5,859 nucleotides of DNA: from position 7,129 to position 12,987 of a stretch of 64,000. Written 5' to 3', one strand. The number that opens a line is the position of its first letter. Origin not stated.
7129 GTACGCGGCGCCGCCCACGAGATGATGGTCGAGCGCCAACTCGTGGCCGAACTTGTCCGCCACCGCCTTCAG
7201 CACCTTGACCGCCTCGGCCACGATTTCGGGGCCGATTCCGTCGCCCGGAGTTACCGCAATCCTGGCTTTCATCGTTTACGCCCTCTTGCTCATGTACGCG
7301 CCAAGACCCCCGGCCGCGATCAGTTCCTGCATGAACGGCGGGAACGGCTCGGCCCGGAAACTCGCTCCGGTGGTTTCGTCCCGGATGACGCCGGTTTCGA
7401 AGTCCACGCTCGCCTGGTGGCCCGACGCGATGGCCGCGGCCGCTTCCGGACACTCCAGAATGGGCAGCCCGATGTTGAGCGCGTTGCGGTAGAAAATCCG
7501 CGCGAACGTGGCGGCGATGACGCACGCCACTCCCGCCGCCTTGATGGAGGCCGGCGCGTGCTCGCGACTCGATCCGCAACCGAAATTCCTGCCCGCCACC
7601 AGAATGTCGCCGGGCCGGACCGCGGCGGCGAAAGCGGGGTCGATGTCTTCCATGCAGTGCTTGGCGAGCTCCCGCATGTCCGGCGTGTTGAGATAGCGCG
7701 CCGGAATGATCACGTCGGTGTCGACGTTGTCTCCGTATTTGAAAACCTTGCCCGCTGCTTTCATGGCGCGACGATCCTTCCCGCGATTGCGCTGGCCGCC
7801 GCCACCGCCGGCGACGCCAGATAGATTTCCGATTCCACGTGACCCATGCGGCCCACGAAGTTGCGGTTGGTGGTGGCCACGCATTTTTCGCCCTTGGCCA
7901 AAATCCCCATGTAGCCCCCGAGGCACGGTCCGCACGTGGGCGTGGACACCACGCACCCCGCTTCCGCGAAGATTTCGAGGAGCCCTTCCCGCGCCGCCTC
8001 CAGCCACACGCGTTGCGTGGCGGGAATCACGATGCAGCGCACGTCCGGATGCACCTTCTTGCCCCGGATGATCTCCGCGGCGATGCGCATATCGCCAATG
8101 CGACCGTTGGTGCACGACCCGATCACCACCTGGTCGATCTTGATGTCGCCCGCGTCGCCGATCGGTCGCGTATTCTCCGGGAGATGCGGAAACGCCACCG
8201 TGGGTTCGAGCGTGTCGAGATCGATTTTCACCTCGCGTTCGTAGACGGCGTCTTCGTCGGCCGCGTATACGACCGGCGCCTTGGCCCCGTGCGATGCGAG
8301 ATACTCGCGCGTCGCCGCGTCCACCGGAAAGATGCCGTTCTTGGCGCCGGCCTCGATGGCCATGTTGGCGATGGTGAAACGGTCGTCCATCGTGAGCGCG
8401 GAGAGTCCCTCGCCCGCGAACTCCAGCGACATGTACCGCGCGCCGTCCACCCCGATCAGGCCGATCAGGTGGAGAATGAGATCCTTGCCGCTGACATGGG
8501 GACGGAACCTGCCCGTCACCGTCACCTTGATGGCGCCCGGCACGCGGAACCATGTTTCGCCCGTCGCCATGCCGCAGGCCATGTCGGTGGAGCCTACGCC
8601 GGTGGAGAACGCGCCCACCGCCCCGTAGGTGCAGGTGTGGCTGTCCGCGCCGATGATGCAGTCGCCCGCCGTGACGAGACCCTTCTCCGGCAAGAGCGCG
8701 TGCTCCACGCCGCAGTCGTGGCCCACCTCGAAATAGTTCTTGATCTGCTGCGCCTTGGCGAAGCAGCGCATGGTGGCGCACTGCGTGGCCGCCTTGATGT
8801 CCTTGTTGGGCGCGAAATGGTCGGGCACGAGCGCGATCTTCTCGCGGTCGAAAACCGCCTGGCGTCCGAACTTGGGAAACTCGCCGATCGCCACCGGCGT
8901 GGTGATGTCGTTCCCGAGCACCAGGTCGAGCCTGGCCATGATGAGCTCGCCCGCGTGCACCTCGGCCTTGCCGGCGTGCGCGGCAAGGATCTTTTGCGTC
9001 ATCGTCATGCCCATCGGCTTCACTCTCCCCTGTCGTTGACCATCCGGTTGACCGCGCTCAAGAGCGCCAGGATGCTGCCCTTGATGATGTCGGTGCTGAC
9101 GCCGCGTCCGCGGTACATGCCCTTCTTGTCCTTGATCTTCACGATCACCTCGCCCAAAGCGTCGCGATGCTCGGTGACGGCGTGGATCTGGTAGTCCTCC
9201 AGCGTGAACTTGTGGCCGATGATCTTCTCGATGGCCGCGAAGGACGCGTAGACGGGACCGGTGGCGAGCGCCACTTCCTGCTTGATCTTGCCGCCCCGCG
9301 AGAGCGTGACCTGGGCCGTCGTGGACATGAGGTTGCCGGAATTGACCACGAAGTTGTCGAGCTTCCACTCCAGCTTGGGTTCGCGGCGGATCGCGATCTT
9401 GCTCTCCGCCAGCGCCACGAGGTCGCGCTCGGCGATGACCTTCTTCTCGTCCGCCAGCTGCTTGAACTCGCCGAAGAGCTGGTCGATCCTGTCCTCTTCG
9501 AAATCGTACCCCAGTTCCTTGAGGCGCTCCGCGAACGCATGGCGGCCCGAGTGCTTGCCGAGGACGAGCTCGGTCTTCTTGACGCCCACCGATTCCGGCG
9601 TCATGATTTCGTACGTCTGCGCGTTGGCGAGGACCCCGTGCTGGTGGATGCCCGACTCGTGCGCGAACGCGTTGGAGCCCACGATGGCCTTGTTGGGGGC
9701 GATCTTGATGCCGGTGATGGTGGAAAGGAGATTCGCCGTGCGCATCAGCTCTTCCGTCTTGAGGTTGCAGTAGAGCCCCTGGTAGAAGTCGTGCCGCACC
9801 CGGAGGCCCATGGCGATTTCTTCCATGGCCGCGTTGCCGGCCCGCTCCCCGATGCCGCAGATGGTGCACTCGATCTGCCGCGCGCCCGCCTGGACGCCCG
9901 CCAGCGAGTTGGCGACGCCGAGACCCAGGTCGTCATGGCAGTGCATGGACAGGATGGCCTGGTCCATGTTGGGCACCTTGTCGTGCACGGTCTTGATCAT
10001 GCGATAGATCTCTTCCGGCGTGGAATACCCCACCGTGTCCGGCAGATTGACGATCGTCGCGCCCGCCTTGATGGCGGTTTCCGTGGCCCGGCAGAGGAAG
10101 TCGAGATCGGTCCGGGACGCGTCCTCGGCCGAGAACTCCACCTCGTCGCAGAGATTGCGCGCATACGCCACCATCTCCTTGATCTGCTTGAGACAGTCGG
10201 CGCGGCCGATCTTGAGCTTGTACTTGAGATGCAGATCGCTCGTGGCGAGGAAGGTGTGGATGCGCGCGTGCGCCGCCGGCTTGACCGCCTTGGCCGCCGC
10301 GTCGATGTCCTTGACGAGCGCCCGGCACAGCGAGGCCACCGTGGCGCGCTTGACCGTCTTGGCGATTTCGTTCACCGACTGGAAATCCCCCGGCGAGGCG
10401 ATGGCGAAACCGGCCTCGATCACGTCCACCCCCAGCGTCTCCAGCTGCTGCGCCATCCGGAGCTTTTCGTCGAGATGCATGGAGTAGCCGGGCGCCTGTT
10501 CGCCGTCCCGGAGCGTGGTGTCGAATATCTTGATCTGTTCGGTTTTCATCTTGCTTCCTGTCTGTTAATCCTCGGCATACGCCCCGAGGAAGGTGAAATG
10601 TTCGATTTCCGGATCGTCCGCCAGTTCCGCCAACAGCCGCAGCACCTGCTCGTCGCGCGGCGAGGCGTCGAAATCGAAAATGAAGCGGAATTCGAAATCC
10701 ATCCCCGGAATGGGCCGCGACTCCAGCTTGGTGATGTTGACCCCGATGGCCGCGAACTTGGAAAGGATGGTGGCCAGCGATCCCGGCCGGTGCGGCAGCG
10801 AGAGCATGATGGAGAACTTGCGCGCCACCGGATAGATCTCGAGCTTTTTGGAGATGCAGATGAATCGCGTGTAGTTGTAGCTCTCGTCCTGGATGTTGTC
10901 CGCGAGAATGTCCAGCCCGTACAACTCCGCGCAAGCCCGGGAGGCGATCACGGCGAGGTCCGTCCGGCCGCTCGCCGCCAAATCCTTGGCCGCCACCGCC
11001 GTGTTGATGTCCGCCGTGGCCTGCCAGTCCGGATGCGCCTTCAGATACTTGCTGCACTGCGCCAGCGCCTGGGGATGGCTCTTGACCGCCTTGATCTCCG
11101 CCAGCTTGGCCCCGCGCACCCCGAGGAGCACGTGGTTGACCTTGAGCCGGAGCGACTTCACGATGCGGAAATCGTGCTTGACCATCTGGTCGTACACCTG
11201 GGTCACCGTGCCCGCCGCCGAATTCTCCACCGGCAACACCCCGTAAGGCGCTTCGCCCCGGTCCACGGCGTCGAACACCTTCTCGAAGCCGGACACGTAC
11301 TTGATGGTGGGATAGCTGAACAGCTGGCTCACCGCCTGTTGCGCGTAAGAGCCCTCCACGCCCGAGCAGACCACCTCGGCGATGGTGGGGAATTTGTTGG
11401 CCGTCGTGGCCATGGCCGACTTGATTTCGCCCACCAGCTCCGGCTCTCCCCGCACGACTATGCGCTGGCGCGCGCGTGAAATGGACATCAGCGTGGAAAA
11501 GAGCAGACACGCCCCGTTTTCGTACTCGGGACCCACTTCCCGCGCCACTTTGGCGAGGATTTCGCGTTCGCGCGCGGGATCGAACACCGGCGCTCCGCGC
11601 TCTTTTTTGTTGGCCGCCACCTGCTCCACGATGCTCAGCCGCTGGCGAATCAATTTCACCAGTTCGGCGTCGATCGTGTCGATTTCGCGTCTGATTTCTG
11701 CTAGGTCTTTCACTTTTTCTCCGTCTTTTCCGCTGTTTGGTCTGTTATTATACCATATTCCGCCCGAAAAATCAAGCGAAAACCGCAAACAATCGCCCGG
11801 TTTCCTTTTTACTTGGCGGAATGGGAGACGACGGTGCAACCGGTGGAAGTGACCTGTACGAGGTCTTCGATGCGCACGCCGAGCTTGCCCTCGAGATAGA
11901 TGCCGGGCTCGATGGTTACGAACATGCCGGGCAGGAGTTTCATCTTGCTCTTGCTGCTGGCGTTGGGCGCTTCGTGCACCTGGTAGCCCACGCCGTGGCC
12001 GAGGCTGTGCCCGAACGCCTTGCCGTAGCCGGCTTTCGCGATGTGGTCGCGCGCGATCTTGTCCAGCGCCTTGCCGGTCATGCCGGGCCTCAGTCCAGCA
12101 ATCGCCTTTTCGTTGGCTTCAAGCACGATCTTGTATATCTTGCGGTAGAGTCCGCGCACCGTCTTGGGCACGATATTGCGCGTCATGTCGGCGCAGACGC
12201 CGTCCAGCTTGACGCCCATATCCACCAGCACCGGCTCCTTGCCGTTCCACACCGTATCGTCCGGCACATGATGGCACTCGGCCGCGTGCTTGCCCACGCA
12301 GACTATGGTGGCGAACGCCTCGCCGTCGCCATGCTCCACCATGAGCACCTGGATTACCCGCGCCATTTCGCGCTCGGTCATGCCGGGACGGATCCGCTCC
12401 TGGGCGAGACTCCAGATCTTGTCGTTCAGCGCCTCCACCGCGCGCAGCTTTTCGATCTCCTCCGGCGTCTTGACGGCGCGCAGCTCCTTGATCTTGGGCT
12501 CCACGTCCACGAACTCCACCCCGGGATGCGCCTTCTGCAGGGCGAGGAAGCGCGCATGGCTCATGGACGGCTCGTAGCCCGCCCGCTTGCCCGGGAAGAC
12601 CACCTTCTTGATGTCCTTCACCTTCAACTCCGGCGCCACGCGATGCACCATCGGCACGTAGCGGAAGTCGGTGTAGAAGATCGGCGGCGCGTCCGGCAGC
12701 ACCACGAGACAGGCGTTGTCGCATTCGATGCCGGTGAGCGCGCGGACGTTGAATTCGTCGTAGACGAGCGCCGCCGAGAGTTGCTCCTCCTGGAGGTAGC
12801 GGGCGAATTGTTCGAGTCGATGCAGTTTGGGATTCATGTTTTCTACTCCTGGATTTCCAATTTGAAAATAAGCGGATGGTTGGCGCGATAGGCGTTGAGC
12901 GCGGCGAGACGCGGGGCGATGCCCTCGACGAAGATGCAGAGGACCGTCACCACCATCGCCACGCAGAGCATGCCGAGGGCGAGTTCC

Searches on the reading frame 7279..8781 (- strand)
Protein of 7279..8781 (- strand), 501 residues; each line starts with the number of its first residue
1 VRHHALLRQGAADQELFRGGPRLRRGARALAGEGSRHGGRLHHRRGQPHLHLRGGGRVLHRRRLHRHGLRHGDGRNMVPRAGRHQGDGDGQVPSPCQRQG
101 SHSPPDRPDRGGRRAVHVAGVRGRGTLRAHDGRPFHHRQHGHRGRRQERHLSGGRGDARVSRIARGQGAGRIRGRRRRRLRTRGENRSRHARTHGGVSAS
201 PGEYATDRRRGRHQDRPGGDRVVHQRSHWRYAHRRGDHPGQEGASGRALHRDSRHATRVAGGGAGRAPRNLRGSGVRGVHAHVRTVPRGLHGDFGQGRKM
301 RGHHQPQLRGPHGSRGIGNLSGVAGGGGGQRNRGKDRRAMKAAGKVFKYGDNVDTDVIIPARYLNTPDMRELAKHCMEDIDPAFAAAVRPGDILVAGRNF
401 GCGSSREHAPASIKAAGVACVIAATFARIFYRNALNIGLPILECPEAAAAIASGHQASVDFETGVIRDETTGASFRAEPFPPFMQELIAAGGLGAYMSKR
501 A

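Call 15: search_protein_families(library=pfam, proteins=[window:7279-8781:-], max_evalue=0.001)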
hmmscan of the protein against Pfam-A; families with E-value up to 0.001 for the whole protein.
window:7279-8781:- (501 aa): 1 family
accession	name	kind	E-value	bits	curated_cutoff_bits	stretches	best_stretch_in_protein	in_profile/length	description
PF00694.25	Aconitase_C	-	7.4e-17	62.3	22.8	1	381-443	64-127/131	Aconitase C-terminal domain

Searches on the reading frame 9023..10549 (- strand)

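Call 15: search_protein_families(library=pfam, proteins=[window:9023-10549:-], max_evalue=0.001)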
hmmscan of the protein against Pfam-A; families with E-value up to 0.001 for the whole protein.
window:9023-10549:- (509 aa): 3 families
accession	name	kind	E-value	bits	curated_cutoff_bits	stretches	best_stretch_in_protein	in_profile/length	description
PF00682.25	HMGL-like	-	9.1e-97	324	29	1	5-274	1-259/260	HMGL-like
PF22617.1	HCS_D2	-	1.7e-32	112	27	1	289-370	1-82/82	Homocitrate synthase post-HMGL domain-like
PF08502.15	LeuA_dimer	-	2.1e-29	102.5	24.9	1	372-503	2-130/131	LeuA allosteric (dimerisation) domain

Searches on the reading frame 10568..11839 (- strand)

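Call 15: search_protein_families(library=pfam, proteins=[window:10568-11839:-], max_evalue=0.001)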
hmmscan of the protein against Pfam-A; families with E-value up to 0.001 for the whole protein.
window:10568-11839:- (424 aa): 3 families
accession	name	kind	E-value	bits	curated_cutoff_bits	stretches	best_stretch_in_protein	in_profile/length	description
PF00800.23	PDT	-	3.4e-56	190.3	25.2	1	156-332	1-179/181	Prephenate dehydratase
PF01817.26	CM_2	-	1.6e-19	70.3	27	1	49-126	1-80/80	Chorismate mutase type II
PF01842.31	ACT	-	5.4e-07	29.7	27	1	344-407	3-65/66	ACT domain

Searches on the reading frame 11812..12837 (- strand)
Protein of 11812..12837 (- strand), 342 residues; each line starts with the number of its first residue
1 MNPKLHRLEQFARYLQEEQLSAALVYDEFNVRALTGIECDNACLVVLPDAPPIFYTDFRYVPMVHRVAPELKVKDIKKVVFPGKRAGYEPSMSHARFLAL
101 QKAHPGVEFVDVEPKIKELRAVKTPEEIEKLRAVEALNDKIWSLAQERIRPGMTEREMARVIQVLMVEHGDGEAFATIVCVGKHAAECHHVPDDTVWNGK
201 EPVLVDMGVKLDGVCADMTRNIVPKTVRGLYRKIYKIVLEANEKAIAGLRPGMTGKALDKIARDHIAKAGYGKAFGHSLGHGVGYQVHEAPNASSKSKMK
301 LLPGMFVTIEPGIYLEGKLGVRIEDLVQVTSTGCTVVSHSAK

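Call 15: search_protein_families(library=pfam, proteins=[window:11812-12837:-], max_evalue=0.001)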
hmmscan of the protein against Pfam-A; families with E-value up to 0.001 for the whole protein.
window:11812-12837:- (342 aa): 2 families
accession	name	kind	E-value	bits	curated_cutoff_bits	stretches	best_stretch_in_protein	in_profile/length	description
PF00557.29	Peptidase_M24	-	4.2e-61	206.8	23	1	129-330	1-207/208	Metallopeptidase family M24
PF01321.24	Creatinase_N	-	1.4e-13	51.9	22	1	7-122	1-128/128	Creatinase/Prolidase N-terminal domain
